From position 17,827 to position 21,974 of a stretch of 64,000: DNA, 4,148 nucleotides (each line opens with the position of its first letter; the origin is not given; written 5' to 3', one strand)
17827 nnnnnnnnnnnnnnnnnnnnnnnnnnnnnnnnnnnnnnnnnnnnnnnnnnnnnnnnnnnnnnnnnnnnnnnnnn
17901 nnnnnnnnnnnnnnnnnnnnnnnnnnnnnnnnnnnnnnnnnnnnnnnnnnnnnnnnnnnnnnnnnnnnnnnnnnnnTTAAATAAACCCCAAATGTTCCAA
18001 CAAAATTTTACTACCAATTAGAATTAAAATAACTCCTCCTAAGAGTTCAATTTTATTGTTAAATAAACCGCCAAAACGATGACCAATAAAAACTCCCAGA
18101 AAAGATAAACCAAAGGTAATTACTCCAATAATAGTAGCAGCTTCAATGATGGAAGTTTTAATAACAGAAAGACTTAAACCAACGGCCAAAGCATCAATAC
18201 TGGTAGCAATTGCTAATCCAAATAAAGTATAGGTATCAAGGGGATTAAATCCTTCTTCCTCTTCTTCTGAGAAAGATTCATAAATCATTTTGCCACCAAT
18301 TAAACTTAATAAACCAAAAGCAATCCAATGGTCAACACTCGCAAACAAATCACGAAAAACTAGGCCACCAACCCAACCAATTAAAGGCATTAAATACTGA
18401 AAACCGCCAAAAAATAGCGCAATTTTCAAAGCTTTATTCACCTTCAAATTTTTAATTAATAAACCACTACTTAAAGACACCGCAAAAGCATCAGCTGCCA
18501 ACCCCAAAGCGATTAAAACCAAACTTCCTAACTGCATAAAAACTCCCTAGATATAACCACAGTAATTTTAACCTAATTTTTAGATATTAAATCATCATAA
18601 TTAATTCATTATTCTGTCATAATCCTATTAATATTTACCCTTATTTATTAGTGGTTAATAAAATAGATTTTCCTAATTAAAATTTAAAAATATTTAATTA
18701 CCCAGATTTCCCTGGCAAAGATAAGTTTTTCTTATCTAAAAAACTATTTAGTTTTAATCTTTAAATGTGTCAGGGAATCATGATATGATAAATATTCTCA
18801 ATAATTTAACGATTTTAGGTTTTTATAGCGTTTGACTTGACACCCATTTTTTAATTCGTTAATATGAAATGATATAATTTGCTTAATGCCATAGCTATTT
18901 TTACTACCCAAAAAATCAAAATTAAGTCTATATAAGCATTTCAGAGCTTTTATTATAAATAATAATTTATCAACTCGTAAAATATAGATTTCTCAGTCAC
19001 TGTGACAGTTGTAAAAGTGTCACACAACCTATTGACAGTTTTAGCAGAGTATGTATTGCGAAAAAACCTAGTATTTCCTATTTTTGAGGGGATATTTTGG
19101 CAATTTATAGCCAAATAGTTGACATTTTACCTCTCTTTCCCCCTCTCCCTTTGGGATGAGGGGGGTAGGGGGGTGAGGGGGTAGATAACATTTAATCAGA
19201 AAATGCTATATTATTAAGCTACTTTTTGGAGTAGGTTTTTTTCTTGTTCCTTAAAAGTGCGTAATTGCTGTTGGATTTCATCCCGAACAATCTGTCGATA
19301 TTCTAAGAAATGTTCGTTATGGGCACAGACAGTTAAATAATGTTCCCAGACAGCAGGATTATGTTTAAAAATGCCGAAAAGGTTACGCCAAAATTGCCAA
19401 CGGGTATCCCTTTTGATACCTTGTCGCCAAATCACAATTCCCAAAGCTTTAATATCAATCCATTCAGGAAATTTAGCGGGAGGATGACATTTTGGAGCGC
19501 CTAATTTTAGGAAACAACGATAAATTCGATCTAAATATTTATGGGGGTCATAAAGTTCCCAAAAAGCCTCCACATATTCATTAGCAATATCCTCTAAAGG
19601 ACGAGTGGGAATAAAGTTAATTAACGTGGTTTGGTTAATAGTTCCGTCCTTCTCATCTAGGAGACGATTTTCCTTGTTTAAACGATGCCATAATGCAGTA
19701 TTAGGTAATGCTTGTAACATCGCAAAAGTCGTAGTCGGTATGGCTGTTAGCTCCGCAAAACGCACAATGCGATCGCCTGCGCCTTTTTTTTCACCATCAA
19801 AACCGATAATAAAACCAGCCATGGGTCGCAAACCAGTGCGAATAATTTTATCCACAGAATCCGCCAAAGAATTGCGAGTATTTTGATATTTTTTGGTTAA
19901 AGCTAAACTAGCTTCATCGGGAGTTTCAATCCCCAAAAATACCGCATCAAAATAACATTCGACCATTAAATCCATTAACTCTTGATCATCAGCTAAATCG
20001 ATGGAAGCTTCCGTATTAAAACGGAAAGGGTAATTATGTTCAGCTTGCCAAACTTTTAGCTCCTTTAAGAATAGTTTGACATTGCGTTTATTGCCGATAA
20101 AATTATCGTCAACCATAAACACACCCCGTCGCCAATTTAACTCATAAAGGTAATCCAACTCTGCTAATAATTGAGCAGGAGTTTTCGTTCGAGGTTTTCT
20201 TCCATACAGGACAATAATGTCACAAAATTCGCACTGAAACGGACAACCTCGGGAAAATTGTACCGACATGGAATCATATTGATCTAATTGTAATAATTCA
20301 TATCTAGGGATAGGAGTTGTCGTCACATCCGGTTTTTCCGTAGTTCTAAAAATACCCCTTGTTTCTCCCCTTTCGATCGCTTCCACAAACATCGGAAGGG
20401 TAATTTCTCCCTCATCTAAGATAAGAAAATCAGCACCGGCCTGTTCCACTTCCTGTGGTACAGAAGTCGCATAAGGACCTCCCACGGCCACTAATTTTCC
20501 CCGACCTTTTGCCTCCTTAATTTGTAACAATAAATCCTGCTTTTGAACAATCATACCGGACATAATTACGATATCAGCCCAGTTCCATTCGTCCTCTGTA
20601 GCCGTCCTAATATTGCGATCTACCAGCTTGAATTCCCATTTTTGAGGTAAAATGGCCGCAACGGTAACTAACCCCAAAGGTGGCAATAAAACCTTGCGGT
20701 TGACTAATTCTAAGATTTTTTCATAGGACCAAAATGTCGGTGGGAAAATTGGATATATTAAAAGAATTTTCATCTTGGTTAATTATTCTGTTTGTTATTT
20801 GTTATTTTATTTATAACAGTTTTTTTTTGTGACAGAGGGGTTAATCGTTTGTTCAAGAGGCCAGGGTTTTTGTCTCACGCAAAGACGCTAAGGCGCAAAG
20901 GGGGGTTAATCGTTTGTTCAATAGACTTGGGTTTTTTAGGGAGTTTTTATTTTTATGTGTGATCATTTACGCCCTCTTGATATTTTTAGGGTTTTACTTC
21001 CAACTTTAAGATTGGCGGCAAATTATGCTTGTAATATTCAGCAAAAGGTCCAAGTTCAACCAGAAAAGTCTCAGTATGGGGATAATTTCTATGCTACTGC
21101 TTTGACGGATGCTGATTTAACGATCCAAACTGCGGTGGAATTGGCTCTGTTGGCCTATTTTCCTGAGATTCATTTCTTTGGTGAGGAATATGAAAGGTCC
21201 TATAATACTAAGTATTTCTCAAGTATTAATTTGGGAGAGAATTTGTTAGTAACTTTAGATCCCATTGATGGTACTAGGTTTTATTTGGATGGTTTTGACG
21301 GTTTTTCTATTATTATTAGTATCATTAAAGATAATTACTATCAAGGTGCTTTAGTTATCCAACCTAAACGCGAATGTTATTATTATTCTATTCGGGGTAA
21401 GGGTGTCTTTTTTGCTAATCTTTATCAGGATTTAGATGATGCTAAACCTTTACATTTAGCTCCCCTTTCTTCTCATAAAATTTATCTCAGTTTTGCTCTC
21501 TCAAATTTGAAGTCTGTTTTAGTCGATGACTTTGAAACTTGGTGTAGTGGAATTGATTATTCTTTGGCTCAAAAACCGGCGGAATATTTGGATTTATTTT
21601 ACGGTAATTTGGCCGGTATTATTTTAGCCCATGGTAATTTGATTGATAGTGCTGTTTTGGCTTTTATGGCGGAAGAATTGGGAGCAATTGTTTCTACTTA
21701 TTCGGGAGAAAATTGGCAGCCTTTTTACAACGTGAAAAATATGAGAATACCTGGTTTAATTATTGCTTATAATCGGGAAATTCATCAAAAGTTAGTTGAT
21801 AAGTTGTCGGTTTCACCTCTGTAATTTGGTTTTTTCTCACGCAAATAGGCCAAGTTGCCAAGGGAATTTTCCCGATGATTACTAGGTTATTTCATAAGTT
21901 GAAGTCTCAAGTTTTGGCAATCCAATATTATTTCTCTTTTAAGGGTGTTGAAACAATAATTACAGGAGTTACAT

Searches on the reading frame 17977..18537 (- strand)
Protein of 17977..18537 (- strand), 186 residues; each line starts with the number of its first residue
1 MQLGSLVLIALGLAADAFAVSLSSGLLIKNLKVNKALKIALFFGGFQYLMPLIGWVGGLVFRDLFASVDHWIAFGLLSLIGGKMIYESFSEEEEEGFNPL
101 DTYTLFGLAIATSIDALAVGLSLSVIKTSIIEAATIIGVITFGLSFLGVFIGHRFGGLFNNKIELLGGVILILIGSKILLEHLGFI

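Call 31: search_protein_families(library=pfam, proteins=[window:17977-18537:-], max_evalue=0.001)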
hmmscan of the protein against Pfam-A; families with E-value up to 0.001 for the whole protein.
window:17977-18537:- (186 aa): 1 family
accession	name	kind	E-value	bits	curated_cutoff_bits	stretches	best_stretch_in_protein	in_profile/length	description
PF02659.21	Mntp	-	2.1e-51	174.1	24.4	1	31-179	2-152/152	Putative manganese efflux pump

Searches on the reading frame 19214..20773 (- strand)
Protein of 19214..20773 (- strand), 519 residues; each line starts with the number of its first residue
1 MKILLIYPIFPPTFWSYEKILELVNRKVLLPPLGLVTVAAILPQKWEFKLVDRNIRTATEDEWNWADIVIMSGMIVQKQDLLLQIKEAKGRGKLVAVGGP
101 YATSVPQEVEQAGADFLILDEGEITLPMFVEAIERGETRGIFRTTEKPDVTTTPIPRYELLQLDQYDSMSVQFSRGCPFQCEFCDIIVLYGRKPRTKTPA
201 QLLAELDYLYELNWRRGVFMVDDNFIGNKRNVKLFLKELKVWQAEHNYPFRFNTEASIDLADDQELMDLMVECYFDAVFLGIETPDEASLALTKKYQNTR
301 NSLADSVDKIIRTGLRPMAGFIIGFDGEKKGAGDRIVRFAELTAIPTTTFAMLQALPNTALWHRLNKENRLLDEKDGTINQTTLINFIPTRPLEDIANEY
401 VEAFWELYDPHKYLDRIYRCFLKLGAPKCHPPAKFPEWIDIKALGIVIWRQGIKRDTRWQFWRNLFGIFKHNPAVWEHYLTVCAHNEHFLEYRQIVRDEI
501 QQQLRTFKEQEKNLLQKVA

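Call 25: search_protein_families(library=pfam, proteins=[window:19214-20773:-], max_evalue=0.001)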
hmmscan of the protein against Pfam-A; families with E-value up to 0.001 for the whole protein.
window:19214-20773:- (519 aa): 3 families
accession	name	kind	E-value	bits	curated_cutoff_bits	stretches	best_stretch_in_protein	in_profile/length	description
PF13282.11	DUF4070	-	1.4e-53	181.3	22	1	359-501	1-143/144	Domain of unknown function (DUF4070)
PF04055.27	Radical_SAM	-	7.5e-16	59.2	29.5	1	172-338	2-164/166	Radical SAM superfamily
PF02310.24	B12-binding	-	2.5e-09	37.5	32.1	1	25-127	7-118/121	B12 binding domain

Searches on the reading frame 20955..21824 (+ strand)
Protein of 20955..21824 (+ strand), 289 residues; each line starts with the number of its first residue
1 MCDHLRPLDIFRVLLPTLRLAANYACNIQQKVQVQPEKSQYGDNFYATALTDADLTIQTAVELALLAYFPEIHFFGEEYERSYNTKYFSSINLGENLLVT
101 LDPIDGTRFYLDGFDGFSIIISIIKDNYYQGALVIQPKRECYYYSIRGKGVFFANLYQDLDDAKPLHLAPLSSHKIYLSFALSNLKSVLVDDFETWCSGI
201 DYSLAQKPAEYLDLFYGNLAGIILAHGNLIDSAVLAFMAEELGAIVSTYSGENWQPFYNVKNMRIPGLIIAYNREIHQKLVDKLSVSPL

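Call 25: search_protein_families(library=pfam, proteins=[window:20955-21824:+], max_evalue=0.001)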
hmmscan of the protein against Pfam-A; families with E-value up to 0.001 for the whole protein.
window:20955-21824:+ (289 aa): 1 family
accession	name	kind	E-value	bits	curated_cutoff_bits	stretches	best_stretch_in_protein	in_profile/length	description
PF00459.30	Inositol_P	-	2.5e-16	60.4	27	1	29-282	21-264/271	Inositol monophosphatase family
